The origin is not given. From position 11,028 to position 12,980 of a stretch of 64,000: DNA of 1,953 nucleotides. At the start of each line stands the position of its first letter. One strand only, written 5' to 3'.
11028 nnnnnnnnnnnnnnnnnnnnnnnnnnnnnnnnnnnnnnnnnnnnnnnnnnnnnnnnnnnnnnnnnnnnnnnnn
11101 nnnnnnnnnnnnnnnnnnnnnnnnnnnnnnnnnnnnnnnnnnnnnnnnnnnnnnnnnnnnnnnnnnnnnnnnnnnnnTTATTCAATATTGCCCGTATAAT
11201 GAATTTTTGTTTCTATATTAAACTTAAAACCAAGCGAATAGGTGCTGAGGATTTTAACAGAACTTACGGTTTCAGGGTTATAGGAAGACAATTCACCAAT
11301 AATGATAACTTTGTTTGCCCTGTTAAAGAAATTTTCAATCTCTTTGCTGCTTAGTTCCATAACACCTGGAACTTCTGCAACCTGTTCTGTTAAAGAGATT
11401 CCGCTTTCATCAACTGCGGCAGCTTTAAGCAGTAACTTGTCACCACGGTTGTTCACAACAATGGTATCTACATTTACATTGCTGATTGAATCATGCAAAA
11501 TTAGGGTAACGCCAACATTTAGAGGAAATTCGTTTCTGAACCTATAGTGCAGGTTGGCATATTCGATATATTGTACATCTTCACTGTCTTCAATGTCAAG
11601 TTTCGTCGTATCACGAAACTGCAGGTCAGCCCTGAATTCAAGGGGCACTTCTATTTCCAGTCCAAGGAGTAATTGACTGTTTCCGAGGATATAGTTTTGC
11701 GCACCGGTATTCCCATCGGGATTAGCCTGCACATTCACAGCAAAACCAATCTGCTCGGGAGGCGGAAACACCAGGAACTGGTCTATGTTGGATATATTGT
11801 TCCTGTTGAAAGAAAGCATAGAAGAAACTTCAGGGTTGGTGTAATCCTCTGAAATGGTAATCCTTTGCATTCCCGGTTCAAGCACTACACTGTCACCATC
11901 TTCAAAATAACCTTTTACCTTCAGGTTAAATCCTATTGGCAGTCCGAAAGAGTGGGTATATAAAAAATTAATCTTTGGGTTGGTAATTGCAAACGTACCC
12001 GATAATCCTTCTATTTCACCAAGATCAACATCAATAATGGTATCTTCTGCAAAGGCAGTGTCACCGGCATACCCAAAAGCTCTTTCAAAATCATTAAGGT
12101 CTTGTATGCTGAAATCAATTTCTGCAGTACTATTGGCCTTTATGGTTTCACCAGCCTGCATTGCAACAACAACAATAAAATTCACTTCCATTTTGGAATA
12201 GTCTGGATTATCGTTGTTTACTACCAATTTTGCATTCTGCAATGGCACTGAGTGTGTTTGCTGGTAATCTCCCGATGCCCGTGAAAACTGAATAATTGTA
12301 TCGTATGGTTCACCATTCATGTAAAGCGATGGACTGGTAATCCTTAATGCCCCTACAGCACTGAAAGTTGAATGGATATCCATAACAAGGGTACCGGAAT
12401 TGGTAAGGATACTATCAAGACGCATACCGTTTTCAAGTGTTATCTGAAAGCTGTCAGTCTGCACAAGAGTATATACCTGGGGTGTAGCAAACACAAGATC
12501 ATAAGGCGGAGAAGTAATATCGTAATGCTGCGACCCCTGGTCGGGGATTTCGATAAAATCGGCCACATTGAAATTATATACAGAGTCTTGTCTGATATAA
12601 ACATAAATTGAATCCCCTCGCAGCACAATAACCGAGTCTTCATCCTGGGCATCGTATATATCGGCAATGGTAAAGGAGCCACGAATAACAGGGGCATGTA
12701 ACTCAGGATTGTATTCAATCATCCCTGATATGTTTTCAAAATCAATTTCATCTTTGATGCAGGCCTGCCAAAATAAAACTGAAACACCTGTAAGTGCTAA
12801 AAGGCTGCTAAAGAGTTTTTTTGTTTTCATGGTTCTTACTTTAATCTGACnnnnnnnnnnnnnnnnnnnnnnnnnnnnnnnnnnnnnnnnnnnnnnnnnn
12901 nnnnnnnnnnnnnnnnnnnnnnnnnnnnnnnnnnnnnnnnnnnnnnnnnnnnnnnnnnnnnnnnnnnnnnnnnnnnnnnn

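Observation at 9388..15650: Compact three-gene envelope operon of unknown function: membrane-anchored propeller protein, lipoprotein, outer-membrane barrel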

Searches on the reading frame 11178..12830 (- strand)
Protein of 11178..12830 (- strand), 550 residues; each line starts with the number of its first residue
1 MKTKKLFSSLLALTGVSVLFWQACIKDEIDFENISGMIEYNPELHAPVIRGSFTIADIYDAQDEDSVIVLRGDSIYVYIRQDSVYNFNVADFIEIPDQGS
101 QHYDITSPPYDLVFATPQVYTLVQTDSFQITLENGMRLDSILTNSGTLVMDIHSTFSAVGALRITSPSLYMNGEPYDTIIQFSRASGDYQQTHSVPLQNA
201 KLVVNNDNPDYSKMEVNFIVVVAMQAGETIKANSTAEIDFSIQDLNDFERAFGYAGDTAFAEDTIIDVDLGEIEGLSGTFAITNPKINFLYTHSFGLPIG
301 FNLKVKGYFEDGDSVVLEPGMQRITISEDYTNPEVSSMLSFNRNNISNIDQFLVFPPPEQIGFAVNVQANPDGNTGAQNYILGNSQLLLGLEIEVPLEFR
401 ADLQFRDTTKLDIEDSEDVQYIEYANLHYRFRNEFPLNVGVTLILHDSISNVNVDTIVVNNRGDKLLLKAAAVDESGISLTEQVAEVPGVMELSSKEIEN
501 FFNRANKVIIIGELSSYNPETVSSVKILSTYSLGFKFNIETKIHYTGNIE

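Call 3: search_protein_families(library=pfam, proteins=[window:11178-12830:-], max_evalue=0.1)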
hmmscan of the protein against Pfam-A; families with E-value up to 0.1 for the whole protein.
window:11178-12830:- (550 aa): 0 families

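Call 4: search_protein_families(library=ncbifam, proteins=[window:11178-12830:-], max_evalue=0.1)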
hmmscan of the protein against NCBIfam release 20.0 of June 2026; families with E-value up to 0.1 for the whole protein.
window:11178-12830:- (550 aa): 1 family
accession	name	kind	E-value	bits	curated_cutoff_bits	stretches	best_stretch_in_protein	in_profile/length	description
NF052622.1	ATPAdlTfActino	equivalog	0.091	12.3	290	0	55-96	41-79/176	ATP adenylyltransferase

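Call 8: find_homologous_proteins(query=window:11178-12830:-)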
Query window:11178-12830:- (550 aa): 54 proteins with E <= 0.001 among 8000 candidates.
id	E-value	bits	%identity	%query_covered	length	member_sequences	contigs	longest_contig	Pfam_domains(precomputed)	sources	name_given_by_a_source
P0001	0.0e+0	1213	100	100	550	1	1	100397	-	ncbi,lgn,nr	ncbi:MAG: hypothetical protein JXB00_07200 [Bacteroidales bacterium]|nr:hypothetical protein [Bacter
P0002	0.0e+0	1051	84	100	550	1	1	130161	-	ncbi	ncbi:MAG: hypothetical protein R6W78_13515 [Bacteroidales bacterium]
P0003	1.3e-266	903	72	100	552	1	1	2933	-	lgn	-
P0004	4.3e-237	806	66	97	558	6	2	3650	-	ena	-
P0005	1.8e-234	797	65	100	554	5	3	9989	-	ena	-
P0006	7.3e-229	779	64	99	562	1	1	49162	-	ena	-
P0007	4.7e-225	766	62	100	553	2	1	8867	-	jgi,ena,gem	-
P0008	7.6e-224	762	61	100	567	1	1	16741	-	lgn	-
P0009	4.0e-222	757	61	100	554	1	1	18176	-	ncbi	-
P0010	6.0e-222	756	62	100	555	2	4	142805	-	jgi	jgi:hypothetical protein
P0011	3.1e-221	754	61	100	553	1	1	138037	-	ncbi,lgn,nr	ncbi:MAG: hypothetical protein JW723_09540 [Bacteroidales bacterium]|nr:hypothetical protein [Bacter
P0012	3.5e-221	754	61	100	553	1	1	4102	-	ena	-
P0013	4.2e-221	753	61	100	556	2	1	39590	-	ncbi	-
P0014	5.3e-218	743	63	100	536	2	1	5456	-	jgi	jgi:hypothetical protein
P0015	1.3e-211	722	61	100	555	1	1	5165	-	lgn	-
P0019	3.5e-177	608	50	100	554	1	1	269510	-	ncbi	-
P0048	1.1e-122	429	39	96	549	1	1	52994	-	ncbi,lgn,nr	ncbi:MAG: hypothetical protein JW973_03445 [Bacteroidales bacterium]|nr:hypothetical protein [Bacter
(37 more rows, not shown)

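Call 14: find_encoding_contigs(protein=P0048, flank=10000, max_places=2)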
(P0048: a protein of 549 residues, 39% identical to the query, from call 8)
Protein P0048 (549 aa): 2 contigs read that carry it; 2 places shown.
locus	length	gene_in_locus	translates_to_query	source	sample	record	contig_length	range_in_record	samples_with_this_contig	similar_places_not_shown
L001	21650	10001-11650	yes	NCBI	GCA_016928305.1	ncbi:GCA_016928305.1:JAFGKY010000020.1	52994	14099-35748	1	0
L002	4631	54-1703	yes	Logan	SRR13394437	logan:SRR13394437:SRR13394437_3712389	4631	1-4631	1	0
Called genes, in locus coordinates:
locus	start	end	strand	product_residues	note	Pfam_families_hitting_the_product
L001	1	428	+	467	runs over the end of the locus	PF01408:GFO_IDH_MocA, PF02894:GFO_IDH_MocA_C, PF22725:GFO_IDH_MocA_C3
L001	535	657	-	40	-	PF04342:DMT_6 (weak)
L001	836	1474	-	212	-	-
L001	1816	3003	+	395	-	PF03447:NAD_binding_3, PF00742:Homoserine_dh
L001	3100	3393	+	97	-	-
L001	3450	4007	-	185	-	PF13302:Acetyltransf_3, PF13420:Acetyltransf_4, PF13523:Acetyltransf_8 (faint), PF00583:Acetyltransf_1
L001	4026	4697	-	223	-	PF03167:UDG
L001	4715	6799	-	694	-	PF02690:Na_Pi_cotrans, PF01895:PhoU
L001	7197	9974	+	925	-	PF11832:DUF3352, PF13570:Beta-prop_ACSF4 (weak)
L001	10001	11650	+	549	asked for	-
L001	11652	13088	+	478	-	PF18990:DUF5723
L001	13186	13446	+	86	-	PF16118:DUF4834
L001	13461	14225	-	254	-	PF02463:SMC_N (faint), PF00005:ABC_tran, PF13304:AAA_21 (faint)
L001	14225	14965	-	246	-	PF02405:MlaE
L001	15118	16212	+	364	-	PF00483:NTP_transferase, PF12804:NTP_transf_3 (weak), PF22640:ManC_GMP_beta-helix (weak)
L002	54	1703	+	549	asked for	-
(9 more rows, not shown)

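Call 15: find_encoding_contigs(protein=P0019, flank=10000, max_places=2)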
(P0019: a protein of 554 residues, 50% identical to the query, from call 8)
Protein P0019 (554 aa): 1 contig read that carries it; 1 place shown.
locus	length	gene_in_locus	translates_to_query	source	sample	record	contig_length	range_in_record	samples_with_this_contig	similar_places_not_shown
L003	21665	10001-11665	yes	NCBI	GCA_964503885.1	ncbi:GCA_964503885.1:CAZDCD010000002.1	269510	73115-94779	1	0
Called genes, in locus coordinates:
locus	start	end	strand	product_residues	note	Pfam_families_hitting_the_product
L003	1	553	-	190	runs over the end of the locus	PF00117:GATase, PF07722:Peptidase_C26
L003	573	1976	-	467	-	PF04715:, PF00425:Chorismate_bind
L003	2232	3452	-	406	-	PF06689:zf-C4_ClpX, PF00493:MCM (weak), PF05496:RuvB_N (faint), PF00158:Sigma54_activat (faint), PF07724:AAA_2, PF00004:AAA, PF07728:AAA_5, PF10431:ClpB_D2-small, +1 more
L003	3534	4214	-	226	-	PF00574:CLP_protease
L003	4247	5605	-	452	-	PF05697:Trigger_N, PF28537:FKBP-like_TF, PF28539:TF_C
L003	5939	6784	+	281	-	-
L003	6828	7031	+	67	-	-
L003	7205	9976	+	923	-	PF11832:DUF3352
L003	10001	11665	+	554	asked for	-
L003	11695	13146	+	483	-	PF18990:DUF5723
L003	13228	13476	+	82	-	-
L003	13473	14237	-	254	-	PF02463:SMC_N (faint), PF00005:ABC_tran, PF13304:AAA_21 (faint)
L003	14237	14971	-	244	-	PF02405:MlaE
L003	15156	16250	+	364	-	PF00483:NTP_transferase, PF22640:ManC_GMP_beta-helix (weak)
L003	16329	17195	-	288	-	PF19841:GldN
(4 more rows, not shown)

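Call 27: search_protein_representatives(alignment_id=A1)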
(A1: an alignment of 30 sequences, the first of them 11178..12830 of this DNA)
Query: 30 sequences, 550 profile positions. Proteins with E-value up to 0.001 (for the whole library): 3245; up to 1e-10: 2419; up to 1e-30: 854. The best 150 are listed.
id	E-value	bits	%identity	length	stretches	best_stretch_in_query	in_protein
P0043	6.6e-234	794.2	-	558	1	1-549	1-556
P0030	2.0e-219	746.4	-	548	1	2-549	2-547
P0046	3.4e-213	725.8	-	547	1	10-550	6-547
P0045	8.5e-211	717.9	-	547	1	11-549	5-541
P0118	1.1e-196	671.3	-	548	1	2-549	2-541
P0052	2.9e-178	610.5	-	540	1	17-549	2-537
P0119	9.4e-168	575.8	-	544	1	6-546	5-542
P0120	3.6e-165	567.3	-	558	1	11-546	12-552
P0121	2.9e-140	485.1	-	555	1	7-549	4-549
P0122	4.8e-140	484.4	-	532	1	19-549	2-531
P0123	1.4e-137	476.3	-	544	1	1-550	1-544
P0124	7.5e-137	473.8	-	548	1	10-547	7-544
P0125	2.5e-130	452.3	-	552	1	11-548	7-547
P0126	5.9e-130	451.1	-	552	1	12-549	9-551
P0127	3.7e-128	445.1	-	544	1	9-550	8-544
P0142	3.1e-90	319.9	-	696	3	116-546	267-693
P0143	9.4e-87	308.5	-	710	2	117-549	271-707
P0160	1.2e-74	268.5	-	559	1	6-546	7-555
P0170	5.4e-69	249.8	-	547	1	1-545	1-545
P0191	2.4e-61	224.6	-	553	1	1-545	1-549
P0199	8.4e-60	219.5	-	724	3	87-547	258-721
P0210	3.6e-58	214.1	-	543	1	1-543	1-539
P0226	8.1e-57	209.6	-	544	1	7-547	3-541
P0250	2.7e-54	201.3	-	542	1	2-546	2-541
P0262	3.2e-53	197.8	-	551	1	10-539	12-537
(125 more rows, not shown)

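Call 28: list_cluster_members(proteins=[P0142, P0143, P0160, P0170, P0191, P0210, P0250, P0226, P0262, P0199])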
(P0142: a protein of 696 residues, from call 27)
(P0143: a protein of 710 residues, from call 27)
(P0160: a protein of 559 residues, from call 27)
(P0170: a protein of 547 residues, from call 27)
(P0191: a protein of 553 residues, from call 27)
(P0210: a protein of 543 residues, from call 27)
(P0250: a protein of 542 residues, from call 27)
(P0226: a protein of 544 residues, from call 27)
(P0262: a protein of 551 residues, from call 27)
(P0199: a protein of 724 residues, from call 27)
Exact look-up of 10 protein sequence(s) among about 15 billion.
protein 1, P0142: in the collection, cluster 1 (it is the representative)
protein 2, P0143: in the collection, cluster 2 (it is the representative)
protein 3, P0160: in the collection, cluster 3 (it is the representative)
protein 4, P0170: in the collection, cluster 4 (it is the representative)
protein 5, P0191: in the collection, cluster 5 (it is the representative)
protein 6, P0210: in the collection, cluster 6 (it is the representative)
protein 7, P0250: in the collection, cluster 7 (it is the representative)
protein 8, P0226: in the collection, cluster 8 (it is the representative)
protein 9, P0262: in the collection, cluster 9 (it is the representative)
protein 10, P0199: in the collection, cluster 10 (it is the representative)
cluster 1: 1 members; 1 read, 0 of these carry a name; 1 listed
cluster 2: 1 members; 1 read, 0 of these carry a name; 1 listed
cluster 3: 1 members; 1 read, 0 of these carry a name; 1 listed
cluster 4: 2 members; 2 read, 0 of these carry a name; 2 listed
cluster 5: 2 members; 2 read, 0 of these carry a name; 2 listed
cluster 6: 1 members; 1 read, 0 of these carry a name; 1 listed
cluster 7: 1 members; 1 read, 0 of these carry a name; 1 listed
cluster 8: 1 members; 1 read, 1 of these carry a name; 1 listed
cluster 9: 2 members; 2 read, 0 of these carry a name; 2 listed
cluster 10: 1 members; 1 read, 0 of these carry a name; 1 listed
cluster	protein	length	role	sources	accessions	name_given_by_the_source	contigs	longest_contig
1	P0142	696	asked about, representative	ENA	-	-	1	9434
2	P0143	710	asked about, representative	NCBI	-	-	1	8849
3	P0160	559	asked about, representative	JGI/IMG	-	-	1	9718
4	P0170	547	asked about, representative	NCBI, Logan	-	-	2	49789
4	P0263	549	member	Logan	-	-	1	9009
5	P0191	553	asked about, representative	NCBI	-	-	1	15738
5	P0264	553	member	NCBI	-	-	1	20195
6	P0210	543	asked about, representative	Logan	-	-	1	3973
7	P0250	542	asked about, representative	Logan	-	-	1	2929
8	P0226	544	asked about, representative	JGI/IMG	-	hypothetical protein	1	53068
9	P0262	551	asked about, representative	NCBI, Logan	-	-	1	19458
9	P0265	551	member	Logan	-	-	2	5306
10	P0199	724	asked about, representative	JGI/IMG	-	-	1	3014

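Call 29: search_protein_families(library=pfam, proteins=[P0142, P0143, P0160, P0170, P0191, P0210, P0250, P0226, P0262, P0199], max_evalue=0.01)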
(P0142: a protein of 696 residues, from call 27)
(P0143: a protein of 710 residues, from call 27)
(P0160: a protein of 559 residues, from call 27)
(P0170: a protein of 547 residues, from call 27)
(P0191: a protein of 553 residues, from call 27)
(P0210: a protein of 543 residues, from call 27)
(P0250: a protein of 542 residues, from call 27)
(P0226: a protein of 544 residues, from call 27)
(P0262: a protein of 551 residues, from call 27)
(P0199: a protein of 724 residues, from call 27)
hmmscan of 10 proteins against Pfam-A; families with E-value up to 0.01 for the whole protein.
P0142 (696 aa): 0 families

P0143 (710 aa): 0 families

P0160 (559 aa): 1 family
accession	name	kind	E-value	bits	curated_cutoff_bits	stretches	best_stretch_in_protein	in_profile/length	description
PF25294.1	RENR_N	-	0.0093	16.1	39.4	0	444-537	76-172/256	Renin receptor N-terminal domain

P0170 (547 aa): 0 families

P0191 (553 aa): 1 family
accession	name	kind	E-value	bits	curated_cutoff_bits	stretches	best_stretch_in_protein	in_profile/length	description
PF15414.12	DUF4621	-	0.0036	16.7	27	0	352-527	155-308/329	Protein of unknown function (DUF4621)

P0210 (543 aa): 0 families

P0250 (542 aa): 0 families

P0226 (544 aa): 0 families

P0262 (551 aa): 1 family
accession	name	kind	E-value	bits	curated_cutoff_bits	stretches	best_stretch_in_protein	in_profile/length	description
PF14289.11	DUF4369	-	0.0034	18.4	25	0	78-109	15-46/91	Domain of unknown function (DUF4369)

P0199 (724 aa): 0 families

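Call 30: find_related_loci(query=A1, collection=genome_contigs, flank=8000)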
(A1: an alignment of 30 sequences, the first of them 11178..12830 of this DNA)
Query A1 (550 aa) in genome_contigs; peptide patterns used: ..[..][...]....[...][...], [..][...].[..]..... (x = any residue, [..] = any of these).
128 stretches matched a pattern; 59 encode a relative of the query (tblastn E <= 1e-3); 59 distinct loci.
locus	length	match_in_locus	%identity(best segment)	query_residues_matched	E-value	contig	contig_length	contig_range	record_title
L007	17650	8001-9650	84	1-550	0e+0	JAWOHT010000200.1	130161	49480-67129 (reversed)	MAG: Bacteroidales bacterium isolate CWP5-1.bin.146 k191_517000, whole genome shotgun sequence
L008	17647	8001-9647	71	1-549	0e+0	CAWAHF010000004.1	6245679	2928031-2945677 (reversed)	MAG: uncultured Bacteroidales bacterium isolate MFD02416.bin.1.317 genome assembly, contig: contig_49773, whole genome s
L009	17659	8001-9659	61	1-550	0e+0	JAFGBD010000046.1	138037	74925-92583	MAG: Bacteroidales bacterium isolate Zod_Metabat.1005 k87_4938556, whole genome shotgun sequence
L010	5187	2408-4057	54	1-550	0e+0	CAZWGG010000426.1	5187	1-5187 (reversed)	MAG TPA_asm: uncultured Bacteroidales bacterium isolate binchicken_co129_198 genome assembly, contig: NODE_57162_length_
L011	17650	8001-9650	50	2-549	0e+0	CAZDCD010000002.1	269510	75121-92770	MAG TPA_asm: uncultured Bacteroidales bacterium isolate binchicken_co129_272 genome assembly, contig: NODE_14_length_269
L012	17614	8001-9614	48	11-549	1e-171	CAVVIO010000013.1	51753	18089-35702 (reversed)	MAG: uncultured Bacteroidales bacterium isolate MFD02923.bin.2.58 genome assembly, contig: contig_18975, whole genome sh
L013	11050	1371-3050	48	2-545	3e-168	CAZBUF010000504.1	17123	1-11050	MAG TPA_asm: uncultured Bacteroidales bacterium isolate SRP185410_co1_447 genome assembly, contig: k141_1206236, whole g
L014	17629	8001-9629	47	6-546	6e-163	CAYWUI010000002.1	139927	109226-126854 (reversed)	MAG TPA_asm: uncultured Bacteroidales bacterium isolate binchicken_co34_333 genome assembly, contig: NODE_60_length_1399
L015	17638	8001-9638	46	2-545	9e-162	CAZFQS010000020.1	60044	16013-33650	MAG TPA_asm: uncultured Bacteroidales bacterium isolate binchicken_co100_434 genome assembly, contig: NODE_700_length_60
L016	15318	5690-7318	46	6-546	5e-162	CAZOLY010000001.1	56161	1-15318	MAG TPA_asm: uncultured Bacteroidales bacterium isolate SRP214966_co4_484 genome assembly, contig: NODE_289_length_56161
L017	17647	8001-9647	45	4-548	8e-157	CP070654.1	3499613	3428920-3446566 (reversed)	MAG: Bacteroidales bacterium isolate bin82 chromosome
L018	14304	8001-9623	46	1-548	2e-154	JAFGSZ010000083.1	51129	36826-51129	MAG: Bacteroidales bacterium isolate Zod_Metabat.943 k87_7056364, whole genome shotgun sequence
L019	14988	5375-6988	40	10-549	6e-139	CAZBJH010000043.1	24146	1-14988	MAG TPA_asm: uncultured Bacteroidales bacterium isolate binchicken_co228_355 genome assembly, contig: NODE_2743_length_2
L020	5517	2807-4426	40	1-550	4e-133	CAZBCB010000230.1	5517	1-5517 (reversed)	MAG TPA_asm: uncultured Bacteroidales bacterium isolate SRP167436_co1_129 genome assembly, contig: NODE_24661_length_551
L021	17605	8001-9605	41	4-545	2e-132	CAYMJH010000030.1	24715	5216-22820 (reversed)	MAG TPA_asm: uncultured Bacteroidales bacterium isolate SRP192927_co7_187 genome assembly, contig: NODE_3435_length_2471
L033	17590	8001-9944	28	18-549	5e-34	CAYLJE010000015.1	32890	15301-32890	MAG TPA_asm: uncultured Rikenellaceae bacterium isolate binchicken_co164_97 genome assembly, contig: NODE_127_length_328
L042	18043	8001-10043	30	19-544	6e-30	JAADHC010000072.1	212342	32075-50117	MAG: Chlorobiota bacterium isolate M_MetaBat.158 contig-127_1, whole genome shotgun sequence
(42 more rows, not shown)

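Call 31: predict_structure(alignment_id=A1)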
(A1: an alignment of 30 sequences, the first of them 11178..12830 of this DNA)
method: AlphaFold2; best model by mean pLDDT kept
length: 550 residues; sequences in the alignment: 30
mean_pLDDT: 78.5   pTM: 0.57
mean pLDDT of the five models: 78.5, 76.2, 73.0, 72.2, 71.5
residues with pLDDT >= 90: 110; 70-90: 313; 50-70: 112; < 50: 15
segments of 3 or more residues with pLDDT < 50: 25-30, 271-276
pLDDT, mean of each block of 10 residues (from residue 1): 66 75 50 58 79 68 55 66 80 83 93 89 91 85 92 88 94 92 75 92 84 91 88 92 90 85 74 49 78 90 84 81 86 89 81 70 86 81 89 71 67 59 82 82 82 74 62 75 83 83 81 63 62 86 69
secondary structure, 60 per line:
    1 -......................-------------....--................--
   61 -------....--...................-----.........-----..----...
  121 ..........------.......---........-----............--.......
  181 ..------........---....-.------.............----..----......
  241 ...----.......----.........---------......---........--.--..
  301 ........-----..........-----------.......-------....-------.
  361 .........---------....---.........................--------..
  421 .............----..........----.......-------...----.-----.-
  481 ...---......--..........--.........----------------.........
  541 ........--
elements in order: H2-23 E37-40 E43-54 H55-58 E68-71 E74-88 H89-92 E98-106 E118-130 E137-143 E147-154 E160-171 E174-182 E189-196 E200-203 E212-224 E235-243 E248-254 E259-267 E277-282 E286-293 E299-308 E314-323 E335-341 H349-352 E360-369 E379-382 E386-410 E419-433 E438-447 E452-458 E466-468 E487-492 H495-504 E507-515 E532-548

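Call 42: search_solved_structures(query=A1, max_evalue=1)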
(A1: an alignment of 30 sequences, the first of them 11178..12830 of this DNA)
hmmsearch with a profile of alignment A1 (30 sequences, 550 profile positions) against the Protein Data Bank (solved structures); distinct sequences matched with E-value up to 1: 0.

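Call 56: find_homologous_proteins(query=A4, max_evalue=0.00001)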
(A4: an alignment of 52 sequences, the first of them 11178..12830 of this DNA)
Query A4 (52 sequences) (550 aa, profile of the alignment): 55 proteins with E <= 0.00001 among 8000 candidates.
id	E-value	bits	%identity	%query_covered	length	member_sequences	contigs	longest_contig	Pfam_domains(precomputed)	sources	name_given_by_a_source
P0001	3.7e-173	595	100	100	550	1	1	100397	-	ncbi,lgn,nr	ncbi:MAG: hypothetical protein JXB00_07200 [Bacteroidales bacterium]|nr:hypothetical protein [Bacter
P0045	6.4e-170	584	40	98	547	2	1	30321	-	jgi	-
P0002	2.0e-169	583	84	100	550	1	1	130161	-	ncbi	ncbi:MAG: hypothetical protein R6W78_13515 [Bacteroidales bacterium]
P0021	2.5e-169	582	48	98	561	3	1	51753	-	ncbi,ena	-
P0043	1.7e-161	557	44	99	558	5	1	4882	-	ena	-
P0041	1.1e-159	551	45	96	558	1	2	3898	-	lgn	-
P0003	2.1e-159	550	72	100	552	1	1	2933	-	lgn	-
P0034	4.4e-159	549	47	98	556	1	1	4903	-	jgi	-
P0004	5.7e-159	548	66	97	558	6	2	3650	-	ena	-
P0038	2.6e-158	546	47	98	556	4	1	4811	-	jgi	jgi:hypothetical protein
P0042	9.5e-158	544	45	99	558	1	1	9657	-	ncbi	-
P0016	6.1e-157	541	57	96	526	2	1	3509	-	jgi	jgi:hypothetical protein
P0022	1.4e-156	540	47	99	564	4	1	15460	-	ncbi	-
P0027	2.8e-156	539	49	98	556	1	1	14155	-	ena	-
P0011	1.2e-155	537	61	100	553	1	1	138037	-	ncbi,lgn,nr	ncbi:MAG: hypothetical protein JW723_09540 [Bacteroidales bacterium]|nr:hypothetical protein [Bacter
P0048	2.7e-151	523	39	96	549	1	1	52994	-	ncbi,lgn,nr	ncbi:MAG: hypothetical protein JW973_03445 [Bacteroidales bacterium]|nr:hypothetical protein [Bacter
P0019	2.3e-143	497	50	100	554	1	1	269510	-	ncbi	-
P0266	2.6e-12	64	25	13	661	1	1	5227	-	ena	-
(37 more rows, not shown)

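Call 77: find_encoding_contigs(protein=P0266, flank=8000, max_places=2)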
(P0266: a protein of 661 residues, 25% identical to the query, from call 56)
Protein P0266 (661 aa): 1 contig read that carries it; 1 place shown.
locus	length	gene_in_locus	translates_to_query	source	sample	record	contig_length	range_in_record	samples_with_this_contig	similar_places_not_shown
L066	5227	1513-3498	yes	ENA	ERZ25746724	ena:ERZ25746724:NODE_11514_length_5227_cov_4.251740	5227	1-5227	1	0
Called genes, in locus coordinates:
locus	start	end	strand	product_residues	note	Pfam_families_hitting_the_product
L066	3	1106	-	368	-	?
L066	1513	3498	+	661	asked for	-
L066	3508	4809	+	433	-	PF18990:DUF5723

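Call 78: find_encoding_contigs(protein=P0226, flank=10000, max_places=1)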
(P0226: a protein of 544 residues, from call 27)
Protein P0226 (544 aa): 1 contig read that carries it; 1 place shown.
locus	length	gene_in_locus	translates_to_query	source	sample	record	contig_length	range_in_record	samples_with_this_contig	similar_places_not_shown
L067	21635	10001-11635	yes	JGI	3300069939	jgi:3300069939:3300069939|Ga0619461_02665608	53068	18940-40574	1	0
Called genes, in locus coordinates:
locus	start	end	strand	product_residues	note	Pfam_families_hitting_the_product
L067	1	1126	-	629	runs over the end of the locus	PF13522:GATase_6, PF13537:GATase_7, PF00733:Asn_synthase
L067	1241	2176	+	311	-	-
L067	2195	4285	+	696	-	PF00041:fn3 (faint)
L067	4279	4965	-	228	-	PF03167:UDG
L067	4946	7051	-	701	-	PF02690:Na_Pi_cotrans, PF01895:PhoU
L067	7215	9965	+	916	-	PF13570:Beta-prop_ACSF4 (faint)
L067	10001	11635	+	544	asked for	-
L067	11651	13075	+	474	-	PF18990:DUF5723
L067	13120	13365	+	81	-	-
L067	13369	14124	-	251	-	PF02463:SMC_N (weak), PF00005:ABC_tran, PF13304:AAA_21 (faint)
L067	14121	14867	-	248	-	PF02405:MlaE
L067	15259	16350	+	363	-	PF00483:NTP_transferase, PF12804:NTP_transf_3 (weak), PF22640:ManC_GMP_beta-helix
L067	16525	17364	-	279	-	PF19841:GldN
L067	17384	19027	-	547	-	PF12081:GldM_1st, PF21601:GldM_2nd, PF21602:GldM_3rd, PF12080:GldM_4th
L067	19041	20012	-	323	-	PF22827:GldL_N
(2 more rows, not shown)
